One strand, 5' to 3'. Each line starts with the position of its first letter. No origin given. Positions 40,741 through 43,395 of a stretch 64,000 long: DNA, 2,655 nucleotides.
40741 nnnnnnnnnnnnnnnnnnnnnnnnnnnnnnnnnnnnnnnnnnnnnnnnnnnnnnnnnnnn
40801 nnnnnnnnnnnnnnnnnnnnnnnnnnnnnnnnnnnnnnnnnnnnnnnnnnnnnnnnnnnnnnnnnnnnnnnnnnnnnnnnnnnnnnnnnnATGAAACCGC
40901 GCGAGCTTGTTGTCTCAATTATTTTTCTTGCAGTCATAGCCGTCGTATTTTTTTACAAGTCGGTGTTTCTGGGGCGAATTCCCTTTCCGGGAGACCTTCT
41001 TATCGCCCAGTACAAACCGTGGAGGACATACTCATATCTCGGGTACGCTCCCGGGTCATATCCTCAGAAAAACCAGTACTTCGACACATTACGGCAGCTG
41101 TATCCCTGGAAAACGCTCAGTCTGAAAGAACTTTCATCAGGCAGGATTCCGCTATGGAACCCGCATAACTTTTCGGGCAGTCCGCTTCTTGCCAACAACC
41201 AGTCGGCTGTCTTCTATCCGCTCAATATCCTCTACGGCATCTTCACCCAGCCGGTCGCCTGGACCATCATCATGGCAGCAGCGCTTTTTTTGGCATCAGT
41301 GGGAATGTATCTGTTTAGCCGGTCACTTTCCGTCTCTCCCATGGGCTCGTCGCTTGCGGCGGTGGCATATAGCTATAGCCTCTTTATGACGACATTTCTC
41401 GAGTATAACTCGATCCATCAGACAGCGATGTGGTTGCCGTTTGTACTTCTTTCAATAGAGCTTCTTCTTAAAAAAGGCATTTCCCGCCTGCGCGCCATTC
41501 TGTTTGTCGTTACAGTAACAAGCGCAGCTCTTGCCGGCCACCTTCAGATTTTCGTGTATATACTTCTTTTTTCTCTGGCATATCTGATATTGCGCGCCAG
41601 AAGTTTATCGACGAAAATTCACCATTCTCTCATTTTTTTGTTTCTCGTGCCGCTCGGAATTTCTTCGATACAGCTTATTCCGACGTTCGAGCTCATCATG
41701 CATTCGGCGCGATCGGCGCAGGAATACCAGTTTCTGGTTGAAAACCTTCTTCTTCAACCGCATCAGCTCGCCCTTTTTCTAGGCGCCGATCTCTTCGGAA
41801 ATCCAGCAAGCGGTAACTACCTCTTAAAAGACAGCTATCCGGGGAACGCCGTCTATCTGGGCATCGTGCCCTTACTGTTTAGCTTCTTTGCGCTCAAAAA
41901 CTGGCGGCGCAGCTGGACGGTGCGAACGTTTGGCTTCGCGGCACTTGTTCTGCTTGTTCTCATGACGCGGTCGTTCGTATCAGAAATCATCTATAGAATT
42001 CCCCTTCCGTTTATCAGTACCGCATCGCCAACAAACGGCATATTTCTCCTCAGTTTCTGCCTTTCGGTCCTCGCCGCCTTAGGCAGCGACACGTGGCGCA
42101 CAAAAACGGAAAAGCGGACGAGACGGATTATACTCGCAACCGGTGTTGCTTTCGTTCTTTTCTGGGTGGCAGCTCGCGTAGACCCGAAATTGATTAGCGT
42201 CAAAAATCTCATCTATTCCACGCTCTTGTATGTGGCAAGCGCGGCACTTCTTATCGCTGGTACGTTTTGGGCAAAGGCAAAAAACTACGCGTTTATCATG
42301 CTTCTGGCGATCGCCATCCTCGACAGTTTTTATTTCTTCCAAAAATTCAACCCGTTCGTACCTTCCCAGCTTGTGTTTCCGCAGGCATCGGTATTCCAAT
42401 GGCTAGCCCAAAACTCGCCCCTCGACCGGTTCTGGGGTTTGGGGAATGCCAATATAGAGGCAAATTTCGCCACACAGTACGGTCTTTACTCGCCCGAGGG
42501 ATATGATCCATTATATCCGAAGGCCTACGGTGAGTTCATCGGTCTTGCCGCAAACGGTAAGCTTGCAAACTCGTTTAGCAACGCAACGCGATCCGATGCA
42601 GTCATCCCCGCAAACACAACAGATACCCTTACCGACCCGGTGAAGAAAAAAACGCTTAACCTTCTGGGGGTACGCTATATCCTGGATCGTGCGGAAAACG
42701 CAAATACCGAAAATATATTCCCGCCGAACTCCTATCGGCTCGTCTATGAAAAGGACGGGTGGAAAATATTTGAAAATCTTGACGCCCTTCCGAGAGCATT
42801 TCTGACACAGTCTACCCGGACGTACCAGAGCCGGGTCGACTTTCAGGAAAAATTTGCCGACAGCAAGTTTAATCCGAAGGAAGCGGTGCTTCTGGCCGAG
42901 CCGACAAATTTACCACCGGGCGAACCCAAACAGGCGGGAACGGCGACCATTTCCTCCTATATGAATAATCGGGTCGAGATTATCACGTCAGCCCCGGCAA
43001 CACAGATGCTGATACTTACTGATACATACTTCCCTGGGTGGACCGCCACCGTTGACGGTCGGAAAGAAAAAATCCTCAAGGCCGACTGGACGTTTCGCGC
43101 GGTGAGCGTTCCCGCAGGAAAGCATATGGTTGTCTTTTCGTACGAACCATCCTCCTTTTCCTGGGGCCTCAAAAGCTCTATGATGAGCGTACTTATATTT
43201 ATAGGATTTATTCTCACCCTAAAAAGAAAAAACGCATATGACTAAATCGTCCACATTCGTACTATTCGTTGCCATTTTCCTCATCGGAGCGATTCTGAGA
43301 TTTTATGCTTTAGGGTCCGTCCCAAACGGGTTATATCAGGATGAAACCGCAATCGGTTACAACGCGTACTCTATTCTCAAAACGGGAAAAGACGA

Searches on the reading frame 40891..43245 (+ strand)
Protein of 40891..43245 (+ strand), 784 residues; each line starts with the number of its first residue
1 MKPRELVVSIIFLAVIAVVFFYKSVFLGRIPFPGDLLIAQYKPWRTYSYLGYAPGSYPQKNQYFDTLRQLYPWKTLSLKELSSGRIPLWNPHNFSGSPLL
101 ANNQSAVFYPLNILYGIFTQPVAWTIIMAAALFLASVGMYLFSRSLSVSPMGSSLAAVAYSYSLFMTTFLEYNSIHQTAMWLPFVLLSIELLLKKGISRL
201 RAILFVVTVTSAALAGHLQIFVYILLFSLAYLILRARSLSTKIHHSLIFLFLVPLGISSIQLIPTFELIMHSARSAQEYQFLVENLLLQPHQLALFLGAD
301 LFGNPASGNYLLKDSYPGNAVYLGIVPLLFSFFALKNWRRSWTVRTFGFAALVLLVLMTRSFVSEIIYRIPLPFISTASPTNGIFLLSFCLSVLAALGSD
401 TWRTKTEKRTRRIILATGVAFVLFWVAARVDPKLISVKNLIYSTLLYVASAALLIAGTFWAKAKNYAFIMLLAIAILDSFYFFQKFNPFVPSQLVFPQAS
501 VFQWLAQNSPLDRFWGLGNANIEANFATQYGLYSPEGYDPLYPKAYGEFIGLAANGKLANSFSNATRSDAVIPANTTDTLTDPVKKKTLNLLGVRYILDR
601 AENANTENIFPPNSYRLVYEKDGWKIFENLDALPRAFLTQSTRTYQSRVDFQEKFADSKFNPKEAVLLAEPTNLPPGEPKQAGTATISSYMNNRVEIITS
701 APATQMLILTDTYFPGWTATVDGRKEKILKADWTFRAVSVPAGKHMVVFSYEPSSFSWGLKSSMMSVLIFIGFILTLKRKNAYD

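Call 4: search_protein_families(library=pfam, proteins=[window:40891-43245:+], max_evalue=0.1)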
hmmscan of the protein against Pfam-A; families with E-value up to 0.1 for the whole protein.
window:40891-43245:+ (784 aa): 1 family
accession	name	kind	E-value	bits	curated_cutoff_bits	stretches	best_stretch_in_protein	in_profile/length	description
PF09586.16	YfhO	-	1.6e-24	86.8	28.5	3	685-760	756-832/835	Bacterial membrane protein YfhO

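Call 5: search_protein_families(library=ncbifam, proteins=[window:40891-43245:+], max_evalue=0.1)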
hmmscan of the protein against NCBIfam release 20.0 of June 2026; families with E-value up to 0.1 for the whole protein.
window:40891-43245:+ (784 aa): 2 families
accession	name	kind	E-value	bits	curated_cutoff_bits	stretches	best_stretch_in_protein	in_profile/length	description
NF047590.1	GlcsyltransPgfM2Strep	equivalog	1.1e-06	27.1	1500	1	705-774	808-877/884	glycosyltransferase PgfM2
NF047589.1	GlcsyltransPgfM1Strep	equivalog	0.00015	20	1400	1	703-771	880-948/955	glycosyltransferase PgfM1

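Call 16: find_homologous_proteins(query=window:40891-43245:+, max_evalue=0.00001)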
Query window:40891-43245:+ (784 aa): 820 proteins with E <= 0.00001 among 8000 candidates; the best 120 are listed.
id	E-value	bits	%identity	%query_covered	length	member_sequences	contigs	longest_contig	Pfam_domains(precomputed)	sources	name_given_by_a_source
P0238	0.0e+0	1721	99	100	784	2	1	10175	PF09586.17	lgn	-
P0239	0.0e+0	1107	62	99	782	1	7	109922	PF09586.17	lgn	-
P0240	2.2e-295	1000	57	98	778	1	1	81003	PF09586.17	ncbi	-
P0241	8.9e-293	991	58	100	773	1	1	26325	PF09586.17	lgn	-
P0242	1.0e-287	975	56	100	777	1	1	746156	PF09586.17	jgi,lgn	-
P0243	4.0e-280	950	54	100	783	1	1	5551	PF09586.17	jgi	-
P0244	1.4e-274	931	54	100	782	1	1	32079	PF09586.17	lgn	-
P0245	1.6e-259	881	53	98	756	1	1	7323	PF09586.17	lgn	-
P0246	1.4e-258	878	52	98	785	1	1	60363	PF09586.17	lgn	-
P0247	4.5e-258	877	52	100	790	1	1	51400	PF09586.17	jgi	jgi:hypothetical protein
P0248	5.5e-257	873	51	100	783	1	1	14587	PF09586.17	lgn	-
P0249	2.2e-246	838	49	100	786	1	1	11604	PF09586.17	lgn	-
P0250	2.5e-245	834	50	98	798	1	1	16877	PF09586.17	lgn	-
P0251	5.7e-243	827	49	100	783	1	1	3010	PF09586.17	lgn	-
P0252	1.7e-240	818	49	98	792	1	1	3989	PF09586.17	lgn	-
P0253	6.6e-237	807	48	100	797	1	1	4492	PF09586.17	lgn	-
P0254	4.3e-234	797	48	99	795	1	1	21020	PF09586.17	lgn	-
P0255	6.0e-234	797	48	98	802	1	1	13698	PF09586.17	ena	-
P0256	4.5e-233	794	47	100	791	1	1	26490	PF09586.17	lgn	-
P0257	5.1e-233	794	47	100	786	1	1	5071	PF09586.17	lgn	-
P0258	1.4e-231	789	47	100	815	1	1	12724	PF09586.17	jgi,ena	-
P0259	8.5e-231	786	46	100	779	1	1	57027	PF09586.17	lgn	-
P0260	1.5e-230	786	49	97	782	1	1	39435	PF09586.17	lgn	-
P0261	1.1e-229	783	49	96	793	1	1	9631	PF09586.17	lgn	-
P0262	1.4e-229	782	47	94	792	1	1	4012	PF09586.17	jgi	-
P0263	1.7e-228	779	49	100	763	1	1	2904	PF09586.17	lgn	-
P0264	3.8e-228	778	49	98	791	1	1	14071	PF09586.17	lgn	-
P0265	6.0e-228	777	46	97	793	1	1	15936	PF09586.17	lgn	-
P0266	1.1e-227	776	47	97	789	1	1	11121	PF09586.17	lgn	-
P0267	1.1e-227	776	47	99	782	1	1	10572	PF09586.17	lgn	-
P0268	1.1e-226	773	46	100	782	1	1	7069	PF09586.17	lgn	-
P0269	1.5e-226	772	46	100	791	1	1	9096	PF09586.17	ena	-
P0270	2.1e-225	769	45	100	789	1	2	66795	PF09586.17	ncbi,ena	-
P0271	3.2e-225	768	47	96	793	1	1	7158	PF09586.17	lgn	-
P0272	5.6e-225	767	47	100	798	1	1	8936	PF09586.17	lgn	-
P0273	7.4e-225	767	45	99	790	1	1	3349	PF09586.17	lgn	-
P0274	1.8e-224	766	49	97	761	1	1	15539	PF09586.17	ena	-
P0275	2.7e-224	765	47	99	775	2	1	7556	PF09586.17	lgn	-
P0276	7.7e-224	763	47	100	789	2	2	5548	PF09586.17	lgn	-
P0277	2.1e-223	762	47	100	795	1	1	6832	PF09586.17,PF09852.16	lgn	-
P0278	2.3e-223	762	47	97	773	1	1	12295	PF09586.17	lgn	-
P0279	2.8e-223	762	45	99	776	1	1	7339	PF09586.17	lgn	-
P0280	1.1e-222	760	46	99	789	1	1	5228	PF09586.17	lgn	-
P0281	3.7e-222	758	47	98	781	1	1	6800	PF09586.17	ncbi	-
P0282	1.1e-221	756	46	100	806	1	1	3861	PF09586.17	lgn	-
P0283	3.2e-221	755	47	98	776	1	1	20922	PF09586.17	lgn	-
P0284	1.7e-220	752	45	99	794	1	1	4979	PF09586.17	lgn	-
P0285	5.0e-220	751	45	100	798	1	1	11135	PF09586.17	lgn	-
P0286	5.9e-220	751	44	100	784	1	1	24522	PF09586.17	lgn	-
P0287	2.6e-219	748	46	98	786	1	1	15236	PF09586.17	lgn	-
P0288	3.9e-219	748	45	99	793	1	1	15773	PF09586.17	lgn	-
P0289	6.7e-219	747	45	99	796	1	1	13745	PF09586.17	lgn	-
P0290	9.6e-219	747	45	99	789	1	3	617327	PF09586.17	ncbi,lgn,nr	ncbi:MAG: YfhO family protein [Candidatus Levybacteria bacterium]|nr:YfhO family protein [Candidatus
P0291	2.0e-218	746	46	98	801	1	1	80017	PF09586.17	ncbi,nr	ncbi:MAG: YfhO family protein [Candidatus Levybacteria bacterium]|nr:YfhO family protein [Candidatus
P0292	2.0e-218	745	45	99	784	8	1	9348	PF09586.17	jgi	-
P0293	2.4e-217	742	46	97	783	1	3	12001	PF09586.17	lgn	-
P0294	5.4e-217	741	51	53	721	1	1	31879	PF09586.17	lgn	-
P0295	1.1e-216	740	44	100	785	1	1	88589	PF09586.17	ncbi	-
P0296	1.2e-216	740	45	99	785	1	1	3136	PF09586.17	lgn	-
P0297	3.4e-216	738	46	98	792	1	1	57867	PF09586.17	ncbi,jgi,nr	ncbi:hypothetical protein C4577_05965 [Candidatus Parcubacteria bacterium]|nr:MAG: hypothetical prot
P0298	3.5e-216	738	45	100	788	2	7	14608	PF09586.17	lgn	-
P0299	9.8e-216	737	45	97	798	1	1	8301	PF09586.17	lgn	-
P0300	1.8e-215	736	45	100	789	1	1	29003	PF09586.17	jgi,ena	-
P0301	8.1e-215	734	46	99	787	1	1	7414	PF09586.17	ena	-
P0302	9.8e-215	733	46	99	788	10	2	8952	PF09586.17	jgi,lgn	-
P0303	1.2e-214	733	46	97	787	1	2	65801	PF09586.17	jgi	jgi:uncharacterized membrane protein YfhO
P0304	3.7e-214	731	45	97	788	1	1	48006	PF09586.17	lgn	-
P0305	4.6e-214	731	46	96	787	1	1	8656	PF09586.17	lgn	-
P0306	5.5e-214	731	46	99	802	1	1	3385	PF09586.17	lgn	-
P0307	1.9e-213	729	44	99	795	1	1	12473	PF09586.17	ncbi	ncbi:MAG: YfhO family protein [Candidatus Pacearchaeota archaeon]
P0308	8.5e-213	727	44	99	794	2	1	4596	PF09586.17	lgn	-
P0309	1.6e-212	726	46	99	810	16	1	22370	PF09586.17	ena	-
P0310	3.5e-212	725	45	96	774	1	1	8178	PF09586.17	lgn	-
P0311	6.7e-212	724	45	97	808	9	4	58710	PF09586.17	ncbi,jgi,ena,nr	ncbi:MAG: hypothetical protein A3D74_02810 [Candidatus Levybacteria bacterium RIFCSPHIGHO2_02_FULL_3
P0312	7.2e-212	724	46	97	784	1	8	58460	PF09586.17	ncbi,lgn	-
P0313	8.5e-212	724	46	99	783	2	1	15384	PF09586.17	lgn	-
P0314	1.5e-211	723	46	97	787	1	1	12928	PF09586.17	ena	-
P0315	2.4e-211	722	43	99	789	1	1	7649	PF09586.17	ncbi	-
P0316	3.0e-211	722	44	100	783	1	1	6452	PF09586.17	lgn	-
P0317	6.5e-211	721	45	97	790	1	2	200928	PF09586.17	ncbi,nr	ncbi:YfhO family protein [Candidatus Gottesmanbacteria bacterium]|nr:YfhO family protein [Candidatus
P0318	1.2e-210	720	46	97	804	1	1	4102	PF09586.17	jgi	-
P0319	1.4e-210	720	44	98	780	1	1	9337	PF09586.17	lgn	-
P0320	2.6e-210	719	45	100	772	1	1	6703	PF09586.17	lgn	-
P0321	2.6e-210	719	44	100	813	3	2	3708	PF09586.17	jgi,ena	-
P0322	3.2e-210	718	45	100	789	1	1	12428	PF09586.17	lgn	-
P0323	4.5e-210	718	46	96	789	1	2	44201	PF09586.17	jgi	-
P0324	1.7e-209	716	46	97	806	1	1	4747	PF09586.17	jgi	-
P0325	2.6e-209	715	43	99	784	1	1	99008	PF09586.17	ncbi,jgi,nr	ncbi:hypothetical protein C4559_03200 [Candidatus Microgenomates bacterium]|nr:MAG: hypothetical pro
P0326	3.0e-209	715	43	100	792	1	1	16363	PF09586.17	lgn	-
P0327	3.9e-209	715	43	95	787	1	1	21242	PF09586.17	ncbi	-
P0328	4.7e-209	715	46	98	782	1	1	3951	PF09586.17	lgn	-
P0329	1.1e-208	713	45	96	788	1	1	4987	PF09586.17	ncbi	ncbi:MAG: YfhO family protein [Candidatus Levyibacteriota bacterium]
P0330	2.0e-208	712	44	98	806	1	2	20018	PF09586.17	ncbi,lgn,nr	ncbi:MAG: YfhO family protein [Candidatus Levybacteria bacterium]|nr:YfhO family protein [Candidatus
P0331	3.2e-208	712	45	94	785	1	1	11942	PF09586.17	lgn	-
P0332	3.7e-208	712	46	96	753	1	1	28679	PF09586.17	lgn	-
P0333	4.1e-208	711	46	95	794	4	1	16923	PF09586.17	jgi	-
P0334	4.6e-208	711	43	96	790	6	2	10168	PF09586.17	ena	-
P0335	6.5e-208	711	43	99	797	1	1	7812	PF09586.17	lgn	-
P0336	1.2e-207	710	44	98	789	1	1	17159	PF09586.17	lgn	-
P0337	1.6e-207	709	45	99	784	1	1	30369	PF09586.17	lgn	-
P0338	3.2e-207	708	44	100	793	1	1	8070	PF09586.17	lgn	-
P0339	1.2e-206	707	43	100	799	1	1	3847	PF09586.17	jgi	jgi:hypothetical protein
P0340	1.2e-206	707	44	99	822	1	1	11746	PF09586.17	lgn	-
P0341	1.4e-206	706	45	99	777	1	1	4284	PF09586.17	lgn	-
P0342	2.0e-206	706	44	100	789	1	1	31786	PF09586.17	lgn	-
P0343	8.7e-206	704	43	97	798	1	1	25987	PF09586.17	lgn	-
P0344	1.0e-205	703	43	100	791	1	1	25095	PF09586.17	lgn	-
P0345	1.7e-205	703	44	99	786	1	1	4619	PF09586.17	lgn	-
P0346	2.0e-205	703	44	99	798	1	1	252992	PF09586.17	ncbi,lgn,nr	ncbi:MAG: YfhO family protein [Candidatus Levybacteria bacterium]|nr:YfhO family protein [Candidatus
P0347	2.6e-205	702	45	97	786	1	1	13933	PF09586.17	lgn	-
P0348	2.7e-205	702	43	100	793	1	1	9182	PF09586.17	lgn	-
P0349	3.4e-205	702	44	98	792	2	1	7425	PF09586.17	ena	-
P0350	4.9e-205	701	44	99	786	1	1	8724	PF09586.17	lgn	-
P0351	5.1e-205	701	43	99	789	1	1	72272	PF09586.17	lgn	-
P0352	5.6e-205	701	44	99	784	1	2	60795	PF09586.17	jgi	-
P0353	6.7e-205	701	45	98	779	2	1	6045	PF09586.17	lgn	-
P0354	7.5e-205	701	44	97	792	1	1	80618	PF09586.17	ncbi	-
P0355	1.2e-204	700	44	99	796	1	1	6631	PF09586.17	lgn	-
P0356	1.3e-204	700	45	98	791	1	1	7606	PF09586.17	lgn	-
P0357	2.3e-204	699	43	97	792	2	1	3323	PF09586.17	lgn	-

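Call 25: search_solved_structures(query=A2, max_evalue=1)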
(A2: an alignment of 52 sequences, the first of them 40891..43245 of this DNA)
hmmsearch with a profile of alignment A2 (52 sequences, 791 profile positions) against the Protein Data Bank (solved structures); distinct sequences matched with E-value up to 1: 1.
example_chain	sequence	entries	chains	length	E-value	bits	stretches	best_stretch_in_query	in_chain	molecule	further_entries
2la3_A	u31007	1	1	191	0.62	11.2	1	645-701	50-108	Uncharacterized protein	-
